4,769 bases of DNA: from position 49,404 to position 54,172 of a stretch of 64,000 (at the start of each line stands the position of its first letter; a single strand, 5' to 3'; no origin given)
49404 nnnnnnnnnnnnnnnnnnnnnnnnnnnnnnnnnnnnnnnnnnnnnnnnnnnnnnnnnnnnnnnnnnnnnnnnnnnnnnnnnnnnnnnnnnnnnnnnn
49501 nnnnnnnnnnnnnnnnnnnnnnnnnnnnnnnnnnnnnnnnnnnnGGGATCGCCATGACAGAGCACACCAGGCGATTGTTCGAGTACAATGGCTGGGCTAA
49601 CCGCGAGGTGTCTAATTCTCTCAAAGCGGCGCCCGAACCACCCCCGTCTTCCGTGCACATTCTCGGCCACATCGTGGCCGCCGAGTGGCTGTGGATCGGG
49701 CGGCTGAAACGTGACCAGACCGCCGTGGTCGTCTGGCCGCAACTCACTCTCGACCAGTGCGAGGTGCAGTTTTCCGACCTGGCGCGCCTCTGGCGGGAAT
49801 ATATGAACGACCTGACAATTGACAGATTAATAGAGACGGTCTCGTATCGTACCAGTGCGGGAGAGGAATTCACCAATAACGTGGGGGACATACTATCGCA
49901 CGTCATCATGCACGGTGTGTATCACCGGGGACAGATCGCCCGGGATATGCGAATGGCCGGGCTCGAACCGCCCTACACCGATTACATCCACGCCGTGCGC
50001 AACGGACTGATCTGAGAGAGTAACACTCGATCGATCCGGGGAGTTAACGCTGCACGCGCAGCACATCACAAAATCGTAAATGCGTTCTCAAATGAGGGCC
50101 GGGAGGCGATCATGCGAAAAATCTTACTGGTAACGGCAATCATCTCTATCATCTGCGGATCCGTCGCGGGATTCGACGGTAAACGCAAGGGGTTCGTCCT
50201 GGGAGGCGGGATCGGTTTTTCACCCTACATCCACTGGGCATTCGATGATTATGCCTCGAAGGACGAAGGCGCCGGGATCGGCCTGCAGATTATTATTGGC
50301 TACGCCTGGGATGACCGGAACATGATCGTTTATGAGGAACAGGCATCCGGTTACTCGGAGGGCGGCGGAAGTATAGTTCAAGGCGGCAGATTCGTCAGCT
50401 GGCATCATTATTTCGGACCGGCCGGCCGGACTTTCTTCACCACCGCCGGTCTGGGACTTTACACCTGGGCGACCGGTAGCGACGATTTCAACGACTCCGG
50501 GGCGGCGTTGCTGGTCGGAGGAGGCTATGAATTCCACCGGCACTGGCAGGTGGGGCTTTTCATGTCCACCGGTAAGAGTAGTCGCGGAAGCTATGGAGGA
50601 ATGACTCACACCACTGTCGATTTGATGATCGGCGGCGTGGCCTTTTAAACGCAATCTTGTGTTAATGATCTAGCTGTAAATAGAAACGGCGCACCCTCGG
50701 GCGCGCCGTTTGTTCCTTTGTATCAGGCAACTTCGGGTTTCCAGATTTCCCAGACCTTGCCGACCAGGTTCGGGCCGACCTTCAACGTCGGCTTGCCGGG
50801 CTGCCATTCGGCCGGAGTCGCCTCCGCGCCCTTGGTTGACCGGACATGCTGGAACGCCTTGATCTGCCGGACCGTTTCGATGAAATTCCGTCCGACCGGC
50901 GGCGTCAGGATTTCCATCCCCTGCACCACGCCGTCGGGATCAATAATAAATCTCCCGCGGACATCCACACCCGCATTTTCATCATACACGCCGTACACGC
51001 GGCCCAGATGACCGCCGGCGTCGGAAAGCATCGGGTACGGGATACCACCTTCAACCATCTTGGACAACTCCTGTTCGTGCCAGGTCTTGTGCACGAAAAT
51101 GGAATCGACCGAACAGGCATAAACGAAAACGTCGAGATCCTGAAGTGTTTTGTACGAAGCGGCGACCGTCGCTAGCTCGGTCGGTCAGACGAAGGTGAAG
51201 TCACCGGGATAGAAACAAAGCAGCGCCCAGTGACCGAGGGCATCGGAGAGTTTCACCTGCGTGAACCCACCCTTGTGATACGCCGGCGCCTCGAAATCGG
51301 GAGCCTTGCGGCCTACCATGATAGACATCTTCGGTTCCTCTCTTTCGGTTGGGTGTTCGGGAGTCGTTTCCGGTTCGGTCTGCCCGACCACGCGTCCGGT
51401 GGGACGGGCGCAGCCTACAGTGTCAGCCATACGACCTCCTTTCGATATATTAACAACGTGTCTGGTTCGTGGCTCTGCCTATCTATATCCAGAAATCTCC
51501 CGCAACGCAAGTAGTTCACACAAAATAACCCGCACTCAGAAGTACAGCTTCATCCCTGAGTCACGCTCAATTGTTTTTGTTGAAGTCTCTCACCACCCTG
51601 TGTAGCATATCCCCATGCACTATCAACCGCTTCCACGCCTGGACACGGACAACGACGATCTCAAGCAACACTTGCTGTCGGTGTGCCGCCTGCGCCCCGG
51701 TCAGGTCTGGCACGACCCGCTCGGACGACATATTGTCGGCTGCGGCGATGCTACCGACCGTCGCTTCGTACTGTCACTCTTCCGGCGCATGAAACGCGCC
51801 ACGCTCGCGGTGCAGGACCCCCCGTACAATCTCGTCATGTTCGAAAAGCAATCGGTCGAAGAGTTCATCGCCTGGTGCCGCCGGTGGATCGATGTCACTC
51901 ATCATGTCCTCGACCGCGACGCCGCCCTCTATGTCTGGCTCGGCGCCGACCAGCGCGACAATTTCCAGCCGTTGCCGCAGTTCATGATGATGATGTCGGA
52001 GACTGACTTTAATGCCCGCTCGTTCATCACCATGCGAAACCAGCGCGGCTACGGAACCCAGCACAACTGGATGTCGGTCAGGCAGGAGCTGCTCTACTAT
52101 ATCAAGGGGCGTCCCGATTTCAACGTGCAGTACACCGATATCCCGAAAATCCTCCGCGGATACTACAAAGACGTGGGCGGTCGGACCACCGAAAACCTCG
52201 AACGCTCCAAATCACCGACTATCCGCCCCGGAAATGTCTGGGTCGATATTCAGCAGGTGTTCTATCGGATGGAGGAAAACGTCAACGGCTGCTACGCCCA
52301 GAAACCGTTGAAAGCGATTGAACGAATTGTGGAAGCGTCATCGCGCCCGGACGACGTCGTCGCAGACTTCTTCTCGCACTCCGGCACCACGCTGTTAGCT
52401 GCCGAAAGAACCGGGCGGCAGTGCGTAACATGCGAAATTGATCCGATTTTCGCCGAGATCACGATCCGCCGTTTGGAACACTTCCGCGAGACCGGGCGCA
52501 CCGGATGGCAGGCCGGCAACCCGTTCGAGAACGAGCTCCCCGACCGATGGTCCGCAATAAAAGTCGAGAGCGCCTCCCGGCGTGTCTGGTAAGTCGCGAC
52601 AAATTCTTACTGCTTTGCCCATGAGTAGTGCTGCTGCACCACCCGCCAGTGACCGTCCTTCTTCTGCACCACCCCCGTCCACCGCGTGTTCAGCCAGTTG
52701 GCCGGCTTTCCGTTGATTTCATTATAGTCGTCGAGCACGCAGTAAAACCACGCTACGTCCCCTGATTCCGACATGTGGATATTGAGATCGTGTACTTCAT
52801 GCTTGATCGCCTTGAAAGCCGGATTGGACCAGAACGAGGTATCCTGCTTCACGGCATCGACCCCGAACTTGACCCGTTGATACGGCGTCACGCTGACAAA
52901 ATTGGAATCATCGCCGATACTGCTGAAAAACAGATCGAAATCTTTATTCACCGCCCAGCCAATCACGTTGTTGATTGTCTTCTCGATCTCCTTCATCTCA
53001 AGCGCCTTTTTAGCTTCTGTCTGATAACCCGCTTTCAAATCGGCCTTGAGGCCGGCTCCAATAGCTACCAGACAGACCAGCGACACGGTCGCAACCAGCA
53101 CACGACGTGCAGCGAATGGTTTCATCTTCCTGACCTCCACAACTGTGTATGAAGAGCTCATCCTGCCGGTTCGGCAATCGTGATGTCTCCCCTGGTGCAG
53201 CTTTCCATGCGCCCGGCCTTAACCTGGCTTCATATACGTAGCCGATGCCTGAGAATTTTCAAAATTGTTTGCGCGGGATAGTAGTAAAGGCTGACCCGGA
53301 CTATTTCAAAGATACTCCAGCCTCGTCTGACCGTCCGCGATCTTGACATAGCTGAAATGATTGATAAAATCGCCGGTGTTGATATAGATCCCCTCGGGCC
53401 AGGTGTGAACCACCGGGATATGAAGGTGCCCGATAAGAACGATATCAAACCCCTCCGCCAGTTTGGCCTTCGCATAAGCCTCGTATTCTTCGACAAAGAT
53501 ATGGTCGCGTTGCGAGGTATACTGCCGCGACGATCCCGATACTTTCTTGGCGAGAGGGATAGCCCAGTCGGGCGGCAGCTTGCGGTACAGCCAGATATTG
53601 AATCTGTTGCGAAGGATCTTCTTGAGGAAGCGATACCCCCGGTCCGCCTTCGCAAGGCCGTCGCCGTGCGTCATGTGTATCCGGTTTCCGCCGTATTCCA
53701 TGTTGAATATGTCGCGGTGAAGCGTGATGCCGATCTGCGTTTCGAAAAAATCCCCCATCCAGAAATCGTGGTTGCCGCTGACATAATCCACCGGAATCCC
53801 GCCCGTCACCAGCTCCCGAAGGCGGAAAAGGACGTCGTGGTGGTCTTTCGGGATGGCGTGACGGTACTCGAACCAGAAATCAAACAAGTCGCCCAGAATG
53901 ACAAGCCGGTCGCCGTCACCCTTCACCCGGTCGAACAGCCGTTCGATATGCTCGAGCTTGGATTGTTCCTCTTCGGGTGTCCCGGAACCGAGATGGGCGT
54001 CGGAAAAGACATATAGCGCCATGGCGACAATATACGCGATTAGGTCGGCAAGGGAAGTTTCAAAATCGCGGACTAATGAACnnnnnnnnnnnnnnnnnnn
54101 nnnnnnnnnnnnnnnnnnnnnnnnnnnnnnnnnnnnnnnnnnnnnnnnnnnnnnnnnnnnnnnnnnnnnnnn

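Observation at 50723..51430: Peroxiredoxin with TGA in place of the peroxidatic cysteine codon: probable selenocysteine enzyme split into two ORFs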

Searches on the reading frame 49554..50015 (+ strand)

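Call 27: search_protein_families(library=pfam, proteins=[window:49554-50015:+], max_evalue=0.00001)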
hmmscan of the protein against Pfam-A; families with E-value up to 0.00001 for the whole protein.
window:49554-50015:+ (153 aa): 2 families
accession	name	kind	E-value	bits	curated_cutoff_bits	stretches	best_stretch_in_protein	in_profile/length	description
PF05163.17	DinB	-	5.6e-15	56.1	23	1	1-145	1-155/165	DinB family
PF12867.12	DinB_2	-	6.6e-09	36.7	24.8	1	25-128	23-128/128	DinB superfamily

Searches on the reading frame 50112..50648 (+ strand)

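Call 27: search_protein_families(library=pfam, proteins=[window:50112-50648:+], max_evalue=0.00001)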
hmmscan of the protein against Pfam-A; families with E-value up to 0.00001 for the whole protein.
window:50112-50648:+ (178 aa): 0 families

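Call 58: search_protein_families(library=pfam, proteins=[window:50112-50648:+], max_evalue=0.001)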
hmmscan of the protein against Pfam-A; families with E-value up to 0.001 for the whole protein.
window:50112-50648:+ (178 aa): 1 family
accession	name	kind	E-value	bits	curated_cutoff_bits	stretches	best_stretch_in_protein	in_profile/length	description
PF13505.12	OMP_b-brl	-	7e-05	23.5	28.7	0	112-170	24-81/175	Outer membrane protein beta-barrel domain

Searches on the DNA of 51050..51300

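Call 56: search_rna_families(source=window, start=51050, end=51300, threshold=evalue, max_evalue=10)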
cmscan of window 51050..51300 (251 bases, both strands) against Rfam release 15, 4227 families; matches with E-value up to 10: 0.
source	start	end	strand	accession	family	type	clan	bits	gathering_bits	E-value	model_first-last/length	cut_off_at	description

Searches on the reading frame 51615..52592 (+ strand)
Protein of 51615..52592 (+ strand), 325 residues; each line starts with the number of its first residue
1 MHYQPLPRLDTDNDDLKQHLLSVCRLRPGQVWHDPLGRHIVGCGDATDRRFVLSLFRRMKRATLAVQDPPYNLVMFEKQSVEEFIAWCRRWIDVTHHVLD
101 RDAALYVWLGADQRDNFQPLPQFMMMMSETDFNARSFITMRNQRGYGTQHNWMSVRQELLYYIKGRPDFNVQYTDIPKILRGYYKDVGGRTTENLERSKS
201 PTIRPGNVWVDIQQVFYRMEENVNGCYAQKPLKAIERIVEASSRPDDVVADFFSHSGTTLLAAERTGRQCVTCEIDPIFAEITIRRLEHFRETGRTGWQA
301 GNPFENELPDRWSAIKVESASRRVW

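Call 28: search_protein_families(library=pfam, proteins=[window:51615-52592:+], max_evalue=0.00001)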
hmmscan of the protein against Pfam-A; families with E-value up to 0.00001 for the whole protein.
window:51615-52592:+ (325 aa): 1 family
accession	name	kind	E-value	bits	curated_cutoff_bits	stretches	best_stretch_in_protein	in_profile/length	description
PF01555.25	N6_N4_Mtase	-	7.6e-30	104.9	26.7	1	64-283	3-219/221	DNA methylase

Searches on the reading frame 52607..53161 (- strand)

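Call 28: search_protein_families(library=pfam, proteins=[window:52607-53161:-], max_evalue=0.00001)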
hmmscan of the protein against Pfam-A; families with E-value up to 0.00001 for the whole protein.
window:52607-53161:- (184 aa): 1 family
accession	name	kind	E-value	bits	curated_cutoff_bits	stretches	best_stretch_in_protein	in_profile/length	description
PF13474.12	SnoaL_3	-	1.7e-14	54.7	22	1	59-181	1-118/121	SnoaL-like domain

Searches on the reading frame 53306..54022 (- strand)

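Call 28: search_protein_families(library=pfam, proteins=[window:53306-54022:-], max_evalue=0.00001)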
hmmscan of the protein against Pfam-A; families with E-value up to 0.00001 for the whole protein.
window:53306-54022:- (238 aa): 2 families
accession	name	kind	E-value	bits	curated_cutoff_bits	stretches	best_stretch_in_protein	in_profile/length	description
PF00149.33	Metallophos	-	1.4e-11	45.7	21.5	1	2-203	2-191/191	Calcineurin-like phosphoesterase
PF12850.12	Metallophos_2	-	9.5e-11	42.4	27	1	1-124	1-93/154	Calcineurin-like phosphoesterase superfamily domain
